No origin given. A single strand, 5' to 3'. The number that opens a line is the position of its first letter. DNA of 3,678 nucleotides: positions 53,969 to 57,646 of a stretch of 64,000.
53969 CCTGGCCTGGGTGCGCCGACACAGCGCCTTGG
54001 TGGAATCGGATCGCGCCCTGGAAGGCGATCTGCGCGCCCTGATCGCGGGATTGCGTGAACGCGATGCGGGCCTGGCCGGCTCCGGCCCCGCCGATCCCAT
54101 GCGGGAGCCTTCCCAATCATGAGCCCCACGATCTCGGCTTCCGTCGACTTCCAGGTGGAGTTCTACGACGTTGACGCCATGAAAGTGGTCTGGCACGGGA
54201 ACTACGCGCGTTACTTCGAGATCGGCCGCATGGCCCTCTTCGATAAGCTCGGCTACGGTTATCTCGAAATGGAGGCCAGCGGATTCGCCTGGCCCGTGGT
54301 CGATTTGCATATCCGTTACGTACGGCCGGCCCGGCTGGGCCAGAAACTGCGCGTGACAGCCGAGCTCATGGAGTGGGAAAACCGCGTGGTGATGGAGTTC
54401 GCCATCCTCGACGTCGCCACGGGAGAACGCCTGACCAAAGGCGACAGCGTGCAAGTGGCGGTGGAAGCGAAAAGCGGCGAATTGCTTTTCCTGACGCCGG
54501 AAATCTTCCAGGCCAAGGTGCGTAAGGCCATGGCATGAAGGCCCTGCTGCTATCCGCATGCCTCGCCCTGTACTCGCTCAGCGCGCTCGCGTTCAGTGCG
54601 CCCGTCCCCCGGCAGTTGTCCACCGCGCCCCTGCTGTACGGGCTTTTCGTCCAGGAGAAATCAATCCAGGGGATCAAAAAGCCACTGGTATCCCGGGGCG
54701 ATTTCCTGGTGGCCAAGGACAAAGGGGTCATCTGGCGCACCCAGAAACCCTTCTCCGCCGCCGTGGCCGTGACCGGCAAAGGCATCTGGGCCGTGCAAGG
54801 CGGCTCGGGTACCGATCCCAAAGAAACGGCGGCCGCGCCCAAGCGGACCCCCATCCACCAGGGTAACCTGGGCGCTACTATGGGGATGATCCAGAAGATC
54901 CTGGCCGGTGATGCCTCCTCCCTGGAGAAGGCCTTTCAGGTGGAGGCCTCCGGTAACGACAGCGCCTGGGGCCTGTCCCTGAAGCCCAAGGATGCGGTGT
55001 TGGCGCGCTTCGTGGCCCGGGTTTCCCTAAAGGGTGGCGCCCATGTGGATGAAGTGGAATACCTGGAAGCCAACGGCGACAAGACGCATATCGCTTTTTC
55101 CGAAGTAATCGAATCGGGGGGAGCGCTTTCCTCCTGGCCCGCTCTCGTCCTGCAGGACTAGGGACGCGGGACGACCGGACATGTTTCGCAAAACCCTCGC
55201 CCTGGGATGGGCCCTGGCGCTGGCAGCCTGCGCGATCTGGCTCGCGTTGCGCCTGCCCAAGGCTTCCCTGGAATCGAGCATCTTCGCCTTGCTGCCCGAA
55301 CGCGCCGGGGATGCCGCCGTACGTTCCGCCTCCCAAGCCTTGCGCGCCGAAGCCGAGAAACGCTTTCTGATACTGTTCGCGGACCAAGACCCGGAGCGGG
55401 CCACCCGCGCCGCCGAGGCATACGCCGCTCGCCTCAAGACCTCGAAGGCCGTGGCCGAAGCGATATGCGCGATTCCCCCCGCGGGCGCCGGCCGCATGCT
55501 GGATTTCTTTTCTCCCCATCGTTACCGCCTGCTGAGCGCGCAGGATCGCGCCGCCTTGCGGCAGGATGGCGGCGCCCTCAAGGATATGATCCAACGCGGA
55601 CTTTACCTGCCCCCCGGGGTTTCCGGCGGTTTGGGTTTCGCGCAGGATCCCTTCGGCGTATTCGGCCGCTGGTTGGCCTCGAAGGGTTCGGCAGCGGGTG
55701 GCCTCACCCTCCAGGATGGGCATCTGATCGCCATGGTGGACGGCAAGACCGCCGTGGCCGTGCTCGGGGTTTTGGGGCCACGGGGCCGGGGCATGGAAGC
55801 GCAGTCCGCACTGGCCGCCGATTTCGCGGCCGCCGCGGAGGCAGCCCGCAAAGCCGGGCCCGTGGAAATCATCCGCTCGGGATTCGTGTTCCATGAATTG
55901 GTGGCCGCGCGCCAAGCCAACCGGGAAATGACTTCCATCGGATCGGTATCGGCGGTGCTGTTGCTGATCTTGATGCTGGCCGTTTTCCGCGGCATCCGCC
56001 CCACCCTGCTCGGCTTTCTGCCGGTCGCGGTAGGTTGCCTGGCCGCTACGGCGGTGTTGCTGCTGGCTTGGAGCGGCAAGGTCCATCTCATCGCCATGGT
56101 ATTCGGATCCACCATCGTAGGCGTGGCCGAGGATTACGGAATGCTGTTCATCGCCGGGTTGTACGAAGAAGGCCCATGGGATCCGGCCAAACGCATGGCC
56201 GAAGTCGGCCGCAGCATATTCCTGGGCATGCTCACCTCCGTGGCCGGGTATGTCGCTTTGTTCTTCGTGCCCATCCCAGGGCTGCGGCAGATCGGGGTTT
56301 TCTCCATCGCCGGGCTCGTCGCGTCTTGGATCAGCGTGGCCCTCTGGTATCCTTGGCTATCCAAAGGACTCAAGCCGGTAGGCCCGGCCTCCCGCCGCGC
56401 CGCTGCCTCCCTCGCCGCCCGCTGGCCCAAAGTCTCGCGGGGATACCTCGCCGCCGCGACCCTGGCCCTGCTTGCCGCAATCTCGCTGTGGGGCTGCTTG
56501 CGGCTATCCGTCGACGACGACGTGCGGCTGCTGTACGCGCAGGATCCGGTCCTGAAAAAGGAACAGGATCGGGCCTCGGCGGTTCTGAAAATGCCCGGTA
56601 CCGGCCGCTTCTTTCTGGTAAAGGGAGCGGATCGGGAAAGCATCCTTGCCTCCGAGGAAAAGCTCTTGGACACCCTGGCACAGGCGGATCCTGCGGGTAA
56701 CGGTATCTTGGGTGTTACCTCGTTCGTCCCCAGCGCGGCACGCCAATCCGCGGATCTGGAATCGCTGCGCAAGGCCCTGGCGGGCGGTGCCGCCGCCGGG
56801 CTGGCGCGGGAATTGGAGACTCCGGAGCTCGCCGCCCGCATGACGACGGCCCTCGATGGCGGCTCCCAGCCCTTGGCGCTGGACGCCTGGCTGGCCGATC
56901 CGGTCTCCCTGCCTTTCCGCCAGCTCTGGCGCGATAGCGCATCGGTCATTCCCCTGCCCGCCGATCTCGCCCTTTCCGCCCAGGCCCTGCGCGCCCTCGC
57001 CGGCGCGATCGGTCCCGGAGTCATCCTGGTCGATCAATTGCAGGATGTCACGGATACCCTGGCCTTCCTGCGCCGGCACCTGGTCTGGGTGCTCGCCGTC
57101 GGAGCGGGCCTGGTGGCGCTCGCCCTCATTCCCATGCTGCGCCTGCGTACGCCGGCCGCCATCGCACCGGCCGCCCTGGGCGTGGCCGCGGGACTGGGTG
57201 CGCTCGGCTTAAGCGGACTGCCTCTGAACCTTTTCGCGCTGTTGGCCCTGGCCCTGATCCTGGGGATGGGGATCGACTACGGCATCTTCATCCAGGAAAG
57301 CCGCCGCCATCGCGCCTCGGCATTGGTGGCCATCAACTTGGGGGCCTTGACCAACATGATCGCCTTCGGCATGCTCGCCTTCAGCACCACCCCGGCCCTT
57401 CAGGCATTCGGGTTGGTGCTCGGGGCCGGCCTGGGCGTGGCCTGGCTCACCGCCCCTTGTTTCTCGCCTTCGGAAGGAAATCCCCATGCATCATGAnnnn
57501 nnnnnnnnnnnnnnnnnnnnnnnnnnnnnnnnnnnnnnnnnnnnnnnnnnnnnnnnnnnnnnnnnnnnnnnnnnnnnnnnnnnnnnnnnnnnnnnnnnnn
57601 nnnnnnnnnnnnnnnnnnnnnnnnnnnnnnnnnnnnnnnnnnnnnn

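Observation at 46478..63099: ~16.6 kb aryl-polyene (flexirubin/xanthomonadin-type) biosynthetic cluster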

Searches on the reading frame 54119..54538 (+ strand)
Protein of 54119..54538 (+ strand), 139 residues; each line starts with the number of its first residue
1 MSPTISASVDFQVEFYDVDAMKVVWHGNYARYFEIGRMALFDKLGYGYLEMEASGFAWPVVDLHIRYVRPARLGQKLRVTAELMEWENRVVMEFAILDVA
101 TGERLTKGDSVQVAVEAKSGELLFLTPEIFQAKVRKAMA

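Call 3: search_protein_families(library=pfam, proteins=[window:54119-54538:+], max_evalue=0.01)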
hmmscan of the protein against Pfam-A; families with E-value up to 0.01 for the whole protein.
window:54119-54538:+ (139 aa): 4 families
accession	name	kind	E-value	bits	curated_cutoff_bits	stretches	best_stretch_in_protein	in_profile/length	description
PF13279.12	4HBT_2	-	1.7e-15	58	25.5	1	13-121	1-110/122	Thioesterase-like superfamily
PF03061.28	4HBT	-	1.5e-10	41.7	20.6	1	22-89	2-62/79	Thioesterase superfamily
PF01643.23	Acyl-ACP_TE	-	1.4e-06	28.5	23.7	1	10-130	7-128/131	Acyl-ACP thioesterase N-terminal domain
PF22636.2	FlK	-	0.0037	17.8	27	0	62-116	48-101/103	Fluoroacetyl-CoA-specific thioesterase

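Call 5: search_protein_families(library=ncbifam, proteins=[window:54119-54538:+], max_evalue=0.001)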
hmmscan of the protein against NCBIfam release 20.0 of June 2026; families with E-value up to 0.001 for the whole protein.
window:54119-54538:+ (139 aa): 5 families
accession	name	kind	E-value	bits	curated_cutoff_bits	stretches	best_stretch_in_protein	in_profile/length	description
TIGR00051.1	TIGR00051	subfamily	2.7e-18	66.4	68.7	1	12-118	3-109/117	YbgC/FadM family acyl-CoA thioesterase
NF047424.1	MenI_Staph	exception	2e-17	63.4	225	1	9-118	6-115/148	1,4-dihydroxy-2-naphthoyl-CoA hydrolase MenI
TIGR02799.1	thio_ybgC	equivalog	3e-13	50.1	141.35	1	9-115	3-108/126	tol-pal system-associated acyl-CoA thioesterase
NF008065.0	PRK10800.1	equivalog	7e-08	32.7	185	1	12-116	11-115/134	tol-pal system-associated acyl-CoA thioesterase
NF005716.0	PRK07531.1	equivalog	3e-05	23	592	1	41-131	380-469/495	carnitine 3-dehydrogenase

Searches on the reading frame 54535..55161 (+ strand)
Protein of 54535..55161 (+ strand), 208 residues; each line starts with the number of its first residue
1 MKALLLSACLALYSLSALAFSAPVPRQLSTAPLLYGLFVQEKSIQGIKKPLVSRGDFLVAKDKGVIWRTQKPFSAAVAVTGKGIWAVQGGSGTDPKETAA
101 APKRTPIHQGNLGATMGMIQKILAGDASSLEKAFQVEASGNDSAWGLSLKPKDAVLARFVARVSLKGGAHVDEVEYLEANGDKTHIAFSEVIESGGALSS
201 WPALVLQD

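Call 4: search_protein_families(library=pfam, proteins=[window:54535-55161:+], max_evalue=0.01)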
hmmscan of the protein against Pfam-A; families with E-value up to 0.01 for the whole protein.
window:54535-55161:+ (208 aa): 2 families
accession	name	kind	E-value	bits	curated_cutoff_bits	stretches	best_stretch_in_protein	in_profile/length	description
PF19574.5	LolA_3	-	6e-10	39.2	23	1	37-179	25-160/192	Outer membrane lipoprotein carrier protein LolA-like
PF03548.22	LolA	-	1.8e-09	38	23.6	1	36-191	8-151/165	Outer membrane lipoprotein carrier protein LolA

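Call 6: search_protein_families(library=ncbifam, proteins=[window:54535-55161:+], max_evalue=0.001)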
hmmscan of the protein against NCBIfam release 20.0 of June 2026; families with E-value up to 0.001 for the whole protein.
window:54535-55161:+ (208 aa): 2 families
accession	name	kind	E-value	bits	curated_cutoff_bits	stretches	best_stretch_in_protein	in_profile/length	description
NF053544.1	LolA2_flexi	equivalog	3.4e-11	42.9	125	1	35-190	46-194/208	flexirubin biosynthesis/transport protein LolA2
TIGR00547.2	lolA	equivalog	3.6e-10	39.6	112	1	122-191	110-178/202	outer membrane lipoprotein periplasmic chaperone LolA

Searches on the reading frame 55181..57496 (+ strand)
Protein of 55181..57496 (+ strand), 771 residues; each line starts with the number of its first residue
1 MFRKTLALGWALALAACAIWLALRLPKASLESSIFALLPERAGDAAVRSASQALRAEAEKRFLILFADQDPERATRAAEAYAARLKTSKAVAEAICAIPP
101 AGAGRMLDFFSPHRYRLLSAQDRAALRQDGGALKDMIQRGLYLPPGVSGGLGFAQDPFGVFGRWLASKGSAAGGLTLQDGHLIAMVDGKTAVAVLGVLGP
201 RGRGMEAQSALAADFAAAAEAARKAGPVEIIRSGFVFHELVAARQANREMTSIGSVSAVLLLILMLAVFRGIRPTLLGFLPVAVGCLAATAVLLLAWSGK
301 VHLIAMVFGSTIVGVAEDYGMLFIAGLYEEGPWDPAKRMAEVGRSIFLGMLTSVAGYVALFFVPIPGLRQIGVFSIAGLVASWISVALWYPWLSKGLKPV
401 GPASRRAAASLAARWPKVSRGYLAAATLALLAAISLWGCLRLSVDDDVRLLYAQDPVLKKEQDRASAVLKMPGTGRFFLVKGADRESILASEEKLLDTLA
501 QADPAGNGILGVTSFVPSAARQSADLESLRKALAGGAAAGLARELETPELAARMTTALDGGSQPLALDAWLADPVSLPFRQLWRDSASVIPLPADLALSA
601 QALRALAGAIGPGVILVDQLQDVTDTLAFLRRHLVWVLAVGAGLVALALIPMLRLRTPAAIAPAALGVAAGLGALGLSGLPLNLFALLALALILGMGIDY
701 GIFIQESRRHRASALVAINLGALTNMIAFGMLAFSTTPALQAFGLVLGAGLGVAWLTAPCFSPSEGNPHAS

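Call 4: search_protein_families(library=pfam, proteins=[window:55181-57496:+], max_evalue=0.01)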
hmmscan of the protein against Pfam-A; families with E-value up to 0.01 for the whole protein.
window:55181-57496:+ (771 aa): 3 families
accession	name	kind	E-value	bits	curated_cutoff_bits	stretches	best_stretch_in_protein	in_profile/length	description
PF03176.21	MMPL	-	2.5e-08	33.7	20.5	1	187-419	84-323/333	MMPL family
PF12349.14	Sterol-sensing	-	0.0058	17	22.3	0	716-756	83-123/153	Sterol-sensing domain of SREBP cleavage-activation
PF02460.24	Patched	-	0.0067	16.6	23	0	660-753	34-141/156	Patched SSD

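Call 6: search_protein_families(library=ncbifam, proteins=[window:55181-57496:+], max_evalue=0.001)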
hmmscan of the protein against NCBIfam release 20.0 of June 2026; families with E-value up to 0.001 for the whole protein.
window:55181-57496:+ (771 aa): 4 families
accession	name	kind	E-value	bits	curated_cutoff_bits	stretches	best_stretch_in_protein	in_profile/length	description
TIGR00921.1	2A067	subfamily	6.6e-25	87.3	351.9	2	233-391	568-728/733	hydrophobe/amphiphile efflux-3 (HAE3) family transporter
TIGR03480.1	HpnN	hypoth_equivalog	1.1e-13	50.1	751.85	2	245-518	266-538/862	hopanoid biosynthesis associated RND transporter like protein HpnN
TIGR00833.1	actII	subfamily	2e-08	33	874.7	1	243-385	168-320/910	MMPL family RND transporter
NF045600.2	BstA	equivalog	3.9e-07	28.4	1400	1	205-464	243-513/903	sterol transporter cytoplasmic membrane protein BstA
